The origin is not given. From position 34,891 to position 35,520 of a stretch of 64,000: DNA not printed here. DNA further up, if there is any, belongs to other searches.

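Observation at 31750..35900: Lower-GC island: patatin-like phospholipase with multi-TM C-terminus, tightly coupled to a secreted/lipoprotein-like protein and a small cytosolic protein; flanked by DUF2188 and DoxX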

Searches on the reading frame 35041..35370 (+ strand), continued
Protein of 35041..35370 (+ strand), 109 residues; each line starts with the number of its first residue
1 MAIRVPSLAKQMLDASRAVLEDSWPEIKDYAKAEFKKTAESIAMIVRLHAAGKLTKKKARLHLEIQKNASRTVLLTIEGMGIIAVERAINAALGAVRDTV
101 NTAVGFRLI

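Call 37: search_protein_families(library=pfam, proteins=[L136:253-882:+, L137:3683-4507:+, L138:3899-4438:+, L140:56-1234:+, L144:3058-4173:+, L146:3713-4255:+, L151:3796-4431:+, L154:287-958:+, L157:2056-4491:+, L168:3225-4454:+], max_evalue=0.001)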
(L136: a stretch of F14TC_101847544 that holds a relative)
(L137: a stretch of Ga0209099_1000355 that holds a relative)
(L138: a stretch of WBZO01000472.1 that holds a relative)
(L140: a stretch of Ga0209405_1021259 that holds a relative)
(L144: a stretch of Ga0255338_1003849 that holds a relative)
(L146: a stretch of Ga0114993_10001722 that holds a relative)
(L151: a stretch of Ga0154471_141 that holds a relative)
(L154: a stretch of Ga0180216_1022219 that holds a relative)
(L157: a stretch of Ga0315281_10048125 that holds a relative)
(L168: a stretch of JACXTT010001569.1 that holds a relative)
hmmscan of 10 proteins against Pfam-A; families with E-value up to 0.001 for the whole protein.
L136:253-882:+ (210 aa): 1 family
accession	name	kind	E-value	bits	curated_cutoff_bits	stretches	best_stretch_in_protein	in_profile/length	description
PF01183.26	Glyco_hydro_25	-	4.2e-32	112.3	27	1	9-175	1-174/180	Glycosyl hydrolases family 25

L137:3683-4507:+ (275 aa): 1 family
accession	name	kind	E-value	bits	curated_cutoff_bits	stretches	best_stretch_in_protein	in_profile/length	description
PF18183.6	SLATT_2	-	6.5e-13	49.4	25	1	20-184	16-182/192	SMODS and SLOG-associating 2TM effector domain 2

L138:3899-4438:+ (180 aa): 1 family
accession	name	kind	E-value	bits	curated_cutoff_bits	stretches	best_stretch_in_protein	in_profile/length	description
PF00719.24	Pyrophosphatase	-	1.6e-54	184.3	23.5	1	18-172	1-151/153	Inorganic pyrophosphatase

L140:56-1234:+ (393 aa): 0 families

L144:3058-4173:+ (372 aa): 2 families
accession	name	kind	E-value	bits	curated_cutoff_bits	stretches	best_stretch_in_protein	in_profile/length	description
PF02636.23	Methyltransf_28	-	1.1e-56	192.5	23.3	1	82-307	2-248/249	Putative S-adenosyl-L-methionine-dependent methyltransferase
PF08242.18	Methyltransf_12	-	0.00078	20.6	30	0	100-170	2-78/98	Methyltransferase domain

L146:3713-4255:+ (181 aa): 0 families

L151:3796-4431:+ (212 aa): 1 family
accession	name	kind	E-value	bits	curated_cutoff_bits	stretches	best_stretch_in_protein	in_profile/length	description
PF00182.24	Glyco_hydro_19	-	9.6e-06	26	25.5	1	110-163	102-156/232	Chitinase class I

L154:287-958:+ (224 aa): 0 families

L157:2056-4491:+ (812 aa): 1 family
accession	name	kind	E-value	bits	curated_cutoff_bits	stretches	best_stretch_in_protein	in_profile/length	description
PF01734.28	Patatin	-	5.9e-09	36.8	27.7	1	82-138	1-53/191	Patatin-like phospholipase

L168:3225-4454:+ (410 aa): 1 family
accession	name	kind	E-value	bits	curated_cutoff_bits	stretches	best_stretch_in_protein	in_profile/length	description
PF01734.28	Patatin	-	3.7e-19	70.1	27.7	1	29-249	1-191/191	Patatin-like phospholipase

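Call 43: search_solved_structures(query=A2, max_evalue=1)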
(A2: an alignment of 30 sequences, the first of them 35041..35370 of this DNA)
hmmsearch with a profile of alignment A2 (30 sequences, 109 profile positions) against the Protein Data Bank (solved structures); distinct sequences matched with E-value up to 1: 7.
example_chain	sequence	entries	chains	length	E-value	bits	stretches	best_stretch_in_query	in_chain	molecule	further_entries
9o5l_A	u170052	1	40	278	0.077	16.6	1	9-84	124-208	STAS domain-containing protein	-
9o3z_A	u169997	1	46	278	0.11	16.1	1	9-86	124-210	RsbR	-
9o3o_A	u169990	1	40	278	0.13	15.9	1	9-84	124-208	STAS domain-containing protein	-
9o4r_A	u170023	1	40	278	0.17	15.5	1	9-84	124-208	RsbR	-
9o4h_A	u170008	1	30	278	0.21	15.2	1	9-83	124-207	RsbR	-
7b0u_A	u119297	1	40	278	0.22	15.2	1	9-84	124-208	RsbR protein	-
1fvq_A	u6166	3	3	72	0.91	13.2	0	71-100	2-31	COPPER-TRANSPORTING ATPASE | Probable copper-transporting ATPase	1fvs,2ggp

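Call 50: predict_structure(alignment_id=A2)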
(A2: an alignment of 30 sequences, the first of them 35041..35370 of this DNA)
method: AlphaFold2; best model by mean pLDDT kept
length: 109 residues; sequences in the alignment: 30
mean_pLDDT: 94.6   pTM: 0.86
mean pLDDT of the five models: 94.6, 93.6, 91.9, 91.5, 91.0
residues with pLDDT >= 90: 96; 70-90: 13; 50-70: 0; < 50: 0
segments of 3 or more residues with pLDDT < 50: none
pLDDT, mean of each block of 10 residues (from residue 1): 92 96 90 96 96 97 96 89 94 98 96
secondary structure, 60 per line:
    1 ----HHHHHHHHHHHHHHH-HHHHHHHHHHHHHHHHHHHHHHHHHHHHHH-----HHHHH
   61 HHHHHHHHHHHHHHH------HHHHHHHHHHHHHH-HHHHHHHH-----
elements in order: H5-19 H21-50 H56-75 H82-95 H97-104

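Call 54: search_protein_families(library=pfam, proteins=[L137:26-3193:+, L137:3245-3607:+, L137:5341-7620:-, L137:7670-9004:+, L137:9007-9768:+, L082:3339-4940:+, L082:5023-5442:+, L082:6346-7020:+, L082:7020-7574:+, L081:4365-4976:+], max_evalue=0.01)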
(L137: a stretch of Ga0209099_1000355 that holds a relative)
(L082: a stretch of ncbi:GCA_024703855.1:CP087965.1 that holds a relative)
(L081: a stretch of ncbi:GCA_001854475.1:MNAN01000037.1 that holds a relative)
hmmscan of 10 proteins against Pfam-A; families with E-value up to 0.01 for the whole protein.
L137:26-3193:+ (1056 aa): 5 families
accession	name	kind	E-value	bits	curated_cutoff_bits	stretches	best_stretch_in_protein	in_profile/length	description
PF19081.6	Ig_7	-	2.9e-15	56.8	27.3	2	515-589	1-82/84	Ig-like domain CHU_C associated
PF18911.6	PKD_4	-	3.3e-13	49.9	27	1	915-958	35-78/85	PKD domain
PF18962.6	Por_Secre_tail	-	6.4e-10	39.6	27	1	980-1055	1-75/75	Secretion system C-terminal sorting domain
PF00801.26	PKD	-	3.5e-08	33.7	23.5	1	914-963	29-80/80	PKD domain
PF22352.2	K319L-like_PKD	-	2.9e-05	24.4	27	1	200-274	1-83/84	K319L-like, PKD domain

L137:3245-3607:+ (121 aa): 3 families
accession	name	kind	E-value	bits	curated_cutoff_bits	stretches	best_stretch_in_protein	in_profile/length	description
PF06467.20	zf-FCS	-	0.0025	18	22.4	1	9-30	18-39/39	MYM-type Zinc finger with FCS sequence motif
PF04570.20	zf-FLZ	-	0.0038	17.1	23.4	1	4-29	21-46/54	zinc-finger of the FCS-type, C2-C2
PF07965.17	Integrin_B_tail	-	0.0041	18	33.6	1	2-35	5-38/88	Integrin beta tail domain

L137:5341-7620:- (760 aa): 3 families
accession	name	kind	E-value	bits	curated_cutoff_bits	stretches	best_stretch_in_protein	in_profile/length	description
PF00586.29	AIRS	-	1.3e-53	180.6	24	2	91-205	2-112/112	AIR synthase related protein, N-terminal domain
PF02769.27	AIRS_C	-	6.1e-53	179.6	23.1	2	218-372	2-155/156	AIR synthase related protein, C-terminal domain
PF18072.6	FGAR-AT_linker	-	9.8e-15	55.2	26.6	1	29-68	8-50/50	Formylglycinamide ribonucleotide amidotransferase linker domain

L137:7670-9004:+ (445 aa): 0 families

L137:9007-9768:+ (254 aa): 4 families
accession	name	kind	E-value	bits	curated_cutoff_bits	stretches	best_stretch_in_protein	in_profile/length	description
PF00106.31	adh_short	-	6.1e-57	192.7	26.6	1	4-192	1-187/195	short chain dehydrogenase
PF13561.12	adh_short_C2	-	2.8e-38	132.3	27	1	10-192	1-181/236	Enoyl-(Acyl carrier protein) reductase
PF08659.16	KR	-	2.1e-11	44.5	22.6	1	7-167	4-162/180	KR domain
PF02719.21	Polysacc_synt_2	-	0.0026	17.4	20.2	1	7-195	2-167/293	Polysaccharide biosynthesis protein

L082:3339-4940:+ (534 aa): 5 families
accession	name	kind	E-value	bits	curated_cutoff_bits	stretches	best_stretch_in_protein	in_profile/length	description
PF24096.1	DUF7379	-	1.8e-05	25.2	33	1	154-201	74-121/191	Domain of unknown function (DUF7379)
PF02089.21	Palm_thioest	-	0.00014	22.1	26.8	1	152-199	75-117/254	Palmitoyl protein thioesterase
PF07819.20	PGAP1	-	0.00021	21.6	24.3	1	151-194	92-131/233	PGAP1-like alpha/beta domain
PF05057.20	DUF676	-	0.001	19.1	20.3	1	153-199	81-132/217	Putative serine esterase (DUF676)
PF02450.21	LCAT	-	0.0017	18.1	21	1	151-194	122-164/392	Lecithin:cholesterol acyltransferase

L082:5023-5442:+ (140 aa): 0 families

L082:6346-7020:+ (225 aa): 0 families

L082:7020-7574:+ (185 aa): 0 families

L081:4365-4976:+ (204 aa): 0 families

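Call 62: search_protein_families(library=phrogs, proteins=[window:35041-35370:+, L137:4521-4988:+, L137:5001-5327:+], max_evalue=0.01)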
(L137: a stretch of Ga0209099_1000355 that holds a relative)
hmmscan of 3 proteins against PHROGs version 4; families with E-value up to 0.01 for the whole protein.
window:35041-35370:+ (109 aa): 0 families

L137:4521-4988:+ (156 aa): 1 family
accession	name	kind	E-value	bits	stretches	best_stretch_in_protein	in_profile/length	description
phrog_14690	-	other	0.0052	17.7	1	4-59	64-119/122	cAMP-dependent Kef-type K+ transporter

L137:5001-5327:+ (109 aa): 0 families

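Call 63: search_protein_families(library=padloc, alignment_id=A3, max_evalue=0.001)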
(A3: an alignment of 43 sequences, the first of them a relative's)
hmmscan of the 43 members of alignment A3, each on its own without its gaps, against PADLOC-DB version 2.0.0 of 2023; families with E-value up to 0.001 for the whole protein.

A. member 1, L081:4365-4976:+ (204 aa): 0 families

B. families by the number of members that match (of 43 scanned): 19 families
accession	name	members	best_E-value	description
PDLC00758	Effector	2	3.3e-10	Phospholipase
PDLC00757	Effector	2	5.4e-10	Phospholipase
PDLC00755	Effector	2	1.5e-07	Phospholipase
PDLC00418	ThsB1|ThsB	1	3.8e-15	TIR-like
PDLC04134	mad2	1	1.7e-14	mads_2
PDLC02197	IetS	1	1.2e-08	-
PDLC03014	subtilase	1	2.1e-08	-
PDLC02198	IetS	1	3.8e-08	-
PDLC00426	ThsB1|ThsB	1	1.2e-07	TIR-like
PDLC00429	ThsB1|ThsB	1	5.9e-07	TIR-like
PDLC00422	ThsB1|ThsB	1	9.9e-07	TIR-like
PDLC00436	ThsB1|ThsB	1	2.7e-06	TIR-like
PDLC00419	ThsB1|ThsB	1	1.6e-05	TIR-like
PDLC00433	ThsB1|ThsB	1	1.8e-05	TIR-like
PDLC00423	ThsB1|ThsB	1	4.3e-05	TIR-like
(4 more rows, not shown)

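Call 64: search_protein_families(library=pfam, proteins=[L095:1401-3809:+, L098:1484-2290:+, L104:2933-4327:+, L107:604-1134:+, L122:487-2148:+, L128:2872-3822:+, L140:56-1234:+, L146:3713-4255:+, L154:287-958:+, L165:426-1028:+], max_evalue=0.01)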
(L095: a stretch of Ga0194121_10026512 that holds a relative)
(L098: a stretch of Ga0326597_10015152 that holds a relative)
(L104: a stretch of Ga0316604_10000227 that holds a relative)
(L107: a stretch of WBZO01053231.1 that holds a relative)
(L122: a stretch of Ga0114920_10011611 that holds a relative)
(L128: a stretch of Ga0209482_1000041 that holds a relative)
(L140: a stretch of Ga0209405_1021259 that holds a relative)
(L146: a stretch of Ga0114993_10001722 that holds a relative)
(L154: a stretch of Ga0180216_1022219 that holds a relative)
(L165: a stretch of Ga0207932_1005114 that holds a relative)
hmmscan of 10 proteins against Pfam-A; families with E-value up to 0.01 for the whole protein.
L095:1401-3809:+ (803 aa): 4 families
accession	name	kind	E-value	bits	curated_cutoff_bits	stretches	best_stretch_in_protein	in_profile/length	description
PF11992.13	TgpA_N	-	9.8e-40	137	30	1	80-451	4-331/333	TgpA N-terminal domain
PF01841.26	Transglut_core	-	8.8e-30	103.6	23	1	483-598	2-108/108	Transglutaminase-like superfamily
PF13559.11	DUF4129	-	6.7e-13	49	24.8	1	728-795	2-68/69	Domain of unknown function (DUF4129)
PF13471.12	Transglut_core3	-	0.004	17.5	26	0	536-586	57-97/117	Transglutaminase-like superfamily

L098:1484-2290:+ (269 aa): 8 families
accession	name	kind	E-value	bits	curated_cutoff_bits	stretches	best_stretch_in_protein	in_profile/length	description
PF08241.18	Methyltransf_11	-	8.6e-21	74.8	21.2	1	46-139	1-94/95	Methyltransferase domain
PF13649.12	Methyltransf_25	-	1.3e-16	61.5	27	1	46-136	2-97/97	Methyltransferase domain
PF08242.18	Methyltransf_12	-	1.2e-13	52.1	30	1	46-137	1-97/98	Methyltransferase domain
PF13847.12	Methyltransf_31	-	1.2e-11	44.9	27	1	44-140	6-109/145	Methyltransferase domain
PF13489.12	Methyltransf_23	-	2.4e-10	40.8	27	1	33-196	16-163/164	Methyltransferase domain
PF01209.24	Ubie_methyltran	-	9.9e-09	35.3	20.1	1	43-139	49-150/233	ubiE/COQ5 methyltransferase family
PF05175.20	MTS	-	0.00023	21.3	23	1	34-91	24-81/170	Methyltransferase small domain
PF01135.25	PCMT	-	0.00052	20.3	20.3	1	32-86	64-119/210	Protein-L-isoaspartate(D-aspartate) O-methyltransferase (PCMT)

L104:2933-4327:+ (465 aa): 0 families

L107:604-1134:+ (177 aa): 1 family
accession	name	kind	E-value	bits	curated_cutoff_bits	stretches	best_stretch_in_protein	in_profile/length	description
PF00719.24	Pyrophosphatase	-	6.5e-55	185.6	23.5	1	18-173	1-152/153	Inorganic pyrophosphatase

L122:487-2148:+ (554 aa): 1 family
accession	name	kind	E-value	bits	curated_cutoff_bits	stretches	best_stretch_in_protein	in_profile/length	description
PF07690.21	MFS_1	-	0.0043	16.5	33.4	1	314-431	152-264/347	Major Facilitator Superfamily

L128:2872-3822:+ (317 aa): 0 families

L140:56-1234:+ (393 aa): 0 families

L146:3713-4255:+ (181 aa): 0 families

L154:287-958:+ (224 aa): 0 families

L165:426-1028:+ (201 aa): 0 families

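Call 72: search_protein_families(library=pfam, alignment_id=A6, max_evalue=0.001)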
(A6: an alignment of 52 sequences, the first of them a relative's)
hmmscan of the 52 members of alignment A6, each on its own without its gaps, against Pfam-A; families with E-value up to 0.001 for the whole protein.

A. member 1, L081:6628-7407:- (260 aa): 0 families

B. families by the number of members that match (of 52 scanned): 69 families (the first 25 are shown)
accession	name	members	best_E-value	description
PF00296.26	Bac_luciferase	2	6.2e-61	Luciferase-like monooxygenase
PF01925.25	TauE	2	2.3e-52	Sulfite exporter TauE/SafE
PF13424.12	TPR_12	2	2.4e-21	Tetratricopeptide repeat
PF13676.11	TIR_2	2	1.7e-16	TIR domain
PF00672.30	HAMP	2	3.5e-15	HAMP domain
PF13419.12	HAD_2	2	8.3e-15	Haloacid dehalogenase-like hydrolase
PF00702.32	Hydrolase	2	5.3e-14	haloacid dehalogenase-like hydrolase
PF00199.24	Catalase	1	6.8e-179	Catalase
PF00909.26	Ammonium_transp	1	4.5e-117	Ammonium Transporter Family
PF04257.20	Exonuc_V_gamma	1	6.9e-94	Exodeoxyribonuclease V, gamma subunit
PF00121.24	TIM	1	2.8e-90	Triosephosphate isomerase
PF00586.29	AIRS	1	1.3e-53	AIR synthase related protein, N-terminal domain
PF02769.27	AIRS_C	1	6.1e-53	AIR synthase related protein, C-terminal domain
PF00015.26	MCPsignal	1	1e-52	Methyl-accepting chemotaxis protein (MCP) signalling domain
PF02421.24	FeoB_N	1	2.2e-52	Ferrous iron transport protein B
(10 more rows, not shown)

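Call 73: search_protein_representatives(alignment_id=A2)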
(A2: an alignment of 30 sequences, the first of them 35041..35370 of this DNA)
Query: 30 sequences, 109 profile positions. Proteins with E-value up to 0.001 (for the whole library): 904; up to 1e-10: 492; up to 1e-30: 42. The best 150 are listed.
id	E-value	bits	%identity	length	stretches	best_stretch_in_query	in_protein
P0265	1.6e-37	144.4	-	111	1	3-109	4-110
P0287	6.1e-37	142.5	-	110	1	2-109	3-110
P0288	6.7e-37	142.4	-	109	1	1-109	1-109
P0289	3.0e-36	140.3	-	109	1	1-109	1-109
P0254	3.8e-36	139.9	-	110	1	2-109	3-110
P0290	4.7e-36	139.6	-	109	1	1-109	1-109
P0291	6.4e-36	139.2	-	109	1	1-109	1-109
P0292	1.3e-35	138.2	-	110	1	2-109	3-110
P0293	1.5e-35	138.0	-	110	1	2-109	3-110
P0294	1.6e-35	137.9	-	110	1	2-109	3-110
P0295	9.6e-35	135.4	-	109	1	1-109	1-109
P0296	1.2e-34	135.1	-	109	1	1-109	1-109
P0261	1.7e-34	134.6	-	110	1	2-109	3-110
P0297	2.7e-34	134.0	-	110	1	2-109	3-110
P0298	3.7e-34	133.5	-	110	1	2-109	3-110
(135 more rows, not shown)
